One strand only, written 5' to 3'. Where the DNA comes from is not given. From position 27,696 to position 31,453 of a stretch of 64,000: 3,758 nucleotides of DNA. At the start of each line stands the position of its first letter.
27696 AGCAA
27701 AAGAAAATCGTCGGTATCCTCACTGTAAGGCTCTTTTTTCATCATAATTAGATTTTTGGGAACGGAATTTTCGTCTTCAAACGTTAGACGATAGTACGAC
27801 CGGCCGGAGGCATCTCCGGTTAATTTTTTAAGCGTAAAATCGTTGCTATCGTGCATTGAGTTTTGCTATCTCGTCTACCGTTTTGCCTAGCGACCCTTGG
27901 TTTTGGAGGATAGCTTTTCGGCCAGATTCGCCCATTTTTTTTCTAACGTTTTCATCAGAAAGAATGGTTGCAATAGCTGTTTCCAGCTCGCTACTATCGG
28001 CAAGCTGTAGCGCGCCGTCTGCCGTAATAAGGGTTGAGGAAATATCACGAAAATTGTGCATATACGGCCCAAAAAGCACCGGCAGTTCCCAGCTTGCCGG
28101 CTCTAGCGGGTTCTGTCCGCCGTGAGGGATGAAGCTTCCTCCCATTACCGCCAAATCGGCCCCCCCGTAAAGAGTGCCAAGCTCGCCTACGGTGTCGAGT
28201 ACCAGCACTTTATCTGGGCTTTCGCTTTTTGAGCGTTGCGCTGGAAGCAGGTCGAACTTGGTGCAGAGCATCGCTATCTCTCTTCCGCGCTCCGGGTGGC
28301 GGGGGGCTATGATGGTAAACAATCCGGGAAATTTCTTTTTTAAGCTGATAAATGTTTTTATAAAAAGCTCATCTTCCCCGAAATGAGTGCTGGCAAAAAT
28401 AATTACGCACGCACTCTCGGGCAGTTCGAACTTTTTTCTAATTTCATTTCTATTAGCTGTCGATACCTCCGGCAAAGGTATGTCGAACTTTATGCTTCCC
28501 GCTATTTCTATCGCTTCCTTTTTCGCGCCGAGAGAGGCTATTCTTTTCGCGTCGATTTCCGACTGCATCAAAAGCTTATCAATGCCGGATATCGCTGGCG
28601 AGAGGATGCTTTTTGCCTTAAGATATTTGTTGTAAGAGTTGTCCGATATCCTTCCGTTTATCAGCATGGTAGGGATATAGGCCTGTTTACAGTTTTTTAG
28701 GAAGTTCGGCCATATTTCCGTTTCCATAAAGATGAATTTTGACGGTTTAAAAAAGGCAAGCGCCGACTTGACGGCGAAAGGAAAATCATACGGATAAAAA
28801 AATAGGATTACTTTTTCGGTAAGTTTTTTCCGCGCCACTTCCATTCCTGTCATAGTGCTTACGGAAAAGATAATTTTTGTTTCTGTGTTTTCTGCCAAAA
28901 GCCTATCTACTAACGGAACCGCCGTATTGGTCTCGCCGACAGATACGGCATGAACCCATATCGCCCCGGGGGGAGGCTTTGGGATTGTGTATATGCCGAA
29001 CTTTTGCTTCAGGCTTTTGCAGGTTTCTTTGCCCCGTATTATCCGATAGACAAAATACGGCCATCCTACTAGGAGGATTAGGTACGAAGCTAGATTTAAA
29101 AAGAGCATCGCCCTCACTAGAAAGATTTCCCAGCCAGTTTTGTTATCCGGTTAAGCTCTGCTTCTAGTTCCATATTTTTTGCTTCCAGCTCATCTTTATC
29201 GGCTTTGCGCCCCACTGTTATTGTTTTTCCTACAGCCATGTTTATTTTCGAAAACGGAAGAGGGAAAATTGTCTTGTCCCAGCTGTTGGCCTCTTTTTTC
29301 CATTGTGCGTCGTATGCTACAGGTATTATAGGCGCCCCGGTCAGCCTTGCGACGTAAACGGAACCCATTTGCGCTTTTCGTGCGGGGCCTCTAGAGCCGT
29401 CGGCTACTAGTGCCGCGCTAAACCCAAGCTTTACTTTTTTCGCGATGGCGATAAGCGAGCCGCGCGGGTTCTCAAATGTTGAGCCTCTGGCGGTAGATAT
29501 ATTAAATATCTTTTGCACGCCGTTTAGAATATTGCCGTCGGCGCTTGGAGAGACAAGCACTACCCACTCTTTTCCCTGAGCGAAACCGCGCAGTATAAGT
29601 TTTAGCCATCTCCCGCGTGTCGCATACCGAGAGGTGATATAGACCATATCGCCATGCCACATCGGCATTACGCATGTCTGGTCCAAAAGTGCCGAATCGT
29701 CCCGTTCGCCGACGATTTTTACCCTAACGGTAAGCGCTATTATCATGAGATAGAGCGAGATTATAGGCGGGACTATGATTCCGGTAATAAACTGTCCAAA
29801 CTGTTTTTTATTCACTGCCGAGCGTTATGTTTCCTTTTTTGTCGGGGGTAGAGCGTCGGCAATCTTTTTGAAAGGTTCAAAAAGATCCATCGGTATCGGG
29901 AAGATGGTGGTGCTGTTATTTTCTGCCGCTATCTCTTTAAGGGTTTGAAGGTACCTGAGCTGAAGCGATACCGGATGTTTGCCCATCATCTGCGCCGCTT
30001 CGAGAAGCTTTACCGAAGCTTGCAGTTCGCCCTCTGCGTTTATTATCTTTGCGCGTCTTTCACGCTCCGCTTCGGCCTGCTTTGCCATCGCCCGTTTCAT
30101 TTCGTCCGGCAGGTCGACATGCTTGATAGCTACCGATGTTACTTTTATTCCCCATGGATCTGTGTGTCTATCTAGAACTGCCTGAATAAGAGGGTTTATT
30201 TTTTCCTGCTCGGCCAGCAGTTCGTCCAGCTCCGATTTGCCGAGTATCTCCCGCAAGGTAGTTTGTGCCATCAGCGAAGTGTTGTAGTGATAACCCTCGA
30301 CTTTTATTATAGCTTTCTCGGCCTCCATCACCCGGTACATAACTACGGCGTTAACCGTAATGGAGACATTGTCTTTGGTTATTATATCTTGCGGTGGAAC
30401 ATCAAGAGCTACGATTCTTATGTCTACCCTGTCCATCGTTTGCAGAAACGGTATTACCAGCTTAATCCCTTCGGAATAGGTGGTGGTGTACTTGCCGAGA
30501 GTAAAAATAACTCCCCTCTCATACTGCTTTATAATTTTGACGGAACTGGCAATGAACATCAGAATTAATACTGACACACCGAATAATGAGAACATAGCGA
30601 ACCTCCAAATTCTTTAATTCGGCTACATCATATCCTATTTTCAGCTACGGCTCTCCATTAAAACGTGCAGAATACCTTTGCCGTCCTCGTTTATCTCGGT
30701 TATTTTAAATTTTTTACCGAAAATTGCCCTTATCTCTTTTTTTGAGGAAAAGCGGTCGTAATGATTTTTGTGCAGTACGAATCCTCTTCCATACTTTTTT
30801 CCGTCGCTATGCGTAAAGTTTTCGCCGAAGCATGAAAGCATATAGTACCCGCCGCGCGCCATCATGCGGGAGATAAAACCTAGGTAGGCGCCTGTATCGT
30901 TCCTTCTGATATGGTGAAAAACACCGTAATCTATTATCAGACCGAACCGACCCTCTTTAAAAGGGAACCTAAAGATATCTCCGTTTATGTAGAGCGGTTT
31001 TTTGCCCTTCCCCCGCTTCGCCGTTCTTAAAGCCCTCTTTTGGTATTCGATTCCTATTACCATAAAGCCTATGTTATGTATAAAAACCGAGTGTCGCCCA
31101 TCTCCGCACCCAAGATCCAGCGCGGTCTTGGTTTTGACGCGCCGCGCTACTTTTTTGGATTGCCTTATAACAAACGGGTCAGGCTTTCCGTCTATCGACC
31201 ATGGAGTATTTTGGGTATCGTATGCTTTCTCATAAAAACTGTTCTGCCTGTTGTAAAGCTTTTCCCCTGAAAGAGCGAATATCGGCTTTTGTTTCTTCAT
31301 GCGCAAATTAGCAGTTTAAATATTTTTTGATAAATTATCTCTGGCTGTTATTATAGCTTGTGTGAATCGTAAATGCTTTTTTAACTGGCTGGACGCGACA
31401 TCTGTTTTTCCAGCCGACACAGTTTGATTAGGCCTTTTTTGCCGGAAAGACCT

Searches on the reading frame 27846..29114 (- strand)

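Call 72: search_protein_families(library=pfam, proteins=[window:27846-29114:-], max_evalue=0.0001)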
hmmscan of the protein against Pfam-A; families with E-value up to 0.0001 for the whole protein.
window:27846-29114:- (422 aa): 1 family
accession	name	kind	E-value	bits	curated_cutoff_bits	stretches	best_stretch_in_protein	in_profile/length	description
PF04413.22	Glycos_transf_N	-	8.8e-60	201.7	23.9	1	34-212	2-179/179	3-Deoxy-D-manno-octulosonic-acid transferase (kdotransferase)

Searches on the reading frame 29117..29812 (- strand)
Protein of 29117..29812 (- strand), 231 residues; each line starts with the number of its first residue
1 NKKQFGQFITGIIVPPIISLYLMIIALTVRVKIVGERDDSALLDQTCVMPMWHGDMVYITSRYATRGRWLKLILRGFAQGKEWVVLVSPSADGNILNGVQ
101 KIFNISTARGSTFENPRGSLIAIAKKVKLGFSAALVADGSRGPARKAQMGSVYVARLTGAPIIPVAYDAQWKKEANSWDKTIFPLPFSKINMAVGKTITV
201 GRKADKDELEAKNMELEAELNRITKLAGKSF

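Call 72: search_protein_families(library=pfam, proteins=[window:29117-29812:-], max_evalue=0.0001)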
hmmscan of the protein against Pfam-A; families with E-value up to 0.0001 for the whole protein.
window:29117-29812:- (231 aa): 1 family
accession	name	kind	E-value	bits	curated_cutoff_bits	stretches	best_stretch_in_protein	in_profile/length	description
PF04028.18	DUF374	-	2.1e-14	53.3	26.8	1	79-144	4-69/69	Domain of unknown function (DUF374)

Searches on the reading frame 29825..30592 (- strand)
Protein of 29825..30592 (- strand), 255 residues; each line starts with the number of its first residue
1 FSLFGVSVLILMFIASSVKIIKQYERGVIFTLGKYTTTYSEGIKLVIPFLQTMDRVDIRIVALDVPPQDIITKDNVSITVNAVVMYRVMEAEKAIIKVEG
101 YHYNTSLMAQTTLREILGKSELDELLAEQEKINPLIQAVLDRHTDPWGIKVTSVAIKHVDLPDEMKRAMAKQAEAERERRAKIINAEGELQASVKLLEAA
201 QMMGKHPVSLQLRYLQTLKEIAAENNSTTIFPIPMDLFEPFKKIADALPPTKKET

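Call 72: search_protein_families(library=pfam, proteins=[window:29825-30592:-], max_evalue=0.0001)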
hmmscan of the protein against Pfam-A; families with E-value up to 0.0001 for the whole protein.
window:29825-30592:- (255 aa): 2 families
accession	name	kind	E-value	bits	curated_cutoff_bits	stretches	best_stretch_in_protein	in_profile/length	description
PF01145.31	Band_7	-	1.6e-38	133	23.6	1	19-189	1-175/176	SPFH domain / Band 7 family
PF13421.11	Band_7_1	-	4.9e-05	23.5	24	1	109-174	141-208/211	SPFH domain-Band 7 family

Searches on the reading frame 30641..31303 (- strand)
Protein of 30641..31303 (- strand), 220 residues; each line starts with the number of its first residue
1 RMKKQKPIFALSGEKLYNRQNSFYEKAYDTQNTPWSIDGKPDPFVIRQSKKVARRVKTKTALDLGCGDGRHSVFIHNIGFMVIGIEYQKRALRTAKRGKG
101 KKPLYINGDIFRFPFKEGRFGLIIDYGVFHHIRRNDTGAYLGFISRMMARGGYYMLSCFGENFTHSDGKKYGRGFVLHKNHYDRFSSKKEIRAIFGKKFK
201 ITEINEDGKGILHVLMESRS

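Call 72: search_protein_families(library=pfam, proteins=[window:30641-31303:-], max_evalue=0.0001)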
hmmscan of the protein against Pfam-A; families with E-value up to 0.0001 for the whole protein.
window:30641-31303:- (220 aa): 7 families
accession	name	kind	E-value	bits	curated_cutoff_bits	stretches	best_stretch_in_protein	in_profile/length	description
PF08241.18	Methyltransf_11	-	3.6e-13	50.4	21.2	1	62-155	1-94/95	Methyltransferase domain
PF13649.12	Methyltransf_25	-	3e-12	47.5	27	1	62-152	2-97/97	Methyltransferase domain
PF13847.12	Methyltransf_31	-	6.4e-11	42.6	27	1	57-160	3-113/145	Methyltransferase domain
PF13489.12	Methyltransf_23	-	2.3e-07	31.1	27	1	55-192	20-151/164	Methyltransferase domain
PF05724.17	TPMT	-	1e-06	29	26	1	20-206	2-190/218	Thiopurine S-methyltransferase (TPMT)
PF08242.18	Methyltransf_12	-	2.2e-06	28.7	30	1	62-153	1-97/98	Methyltransferase domain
PF03848.20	TehB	-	2.3e-06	27.6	20.4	1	50-155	23-131/193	Tellurite resistance protein TehB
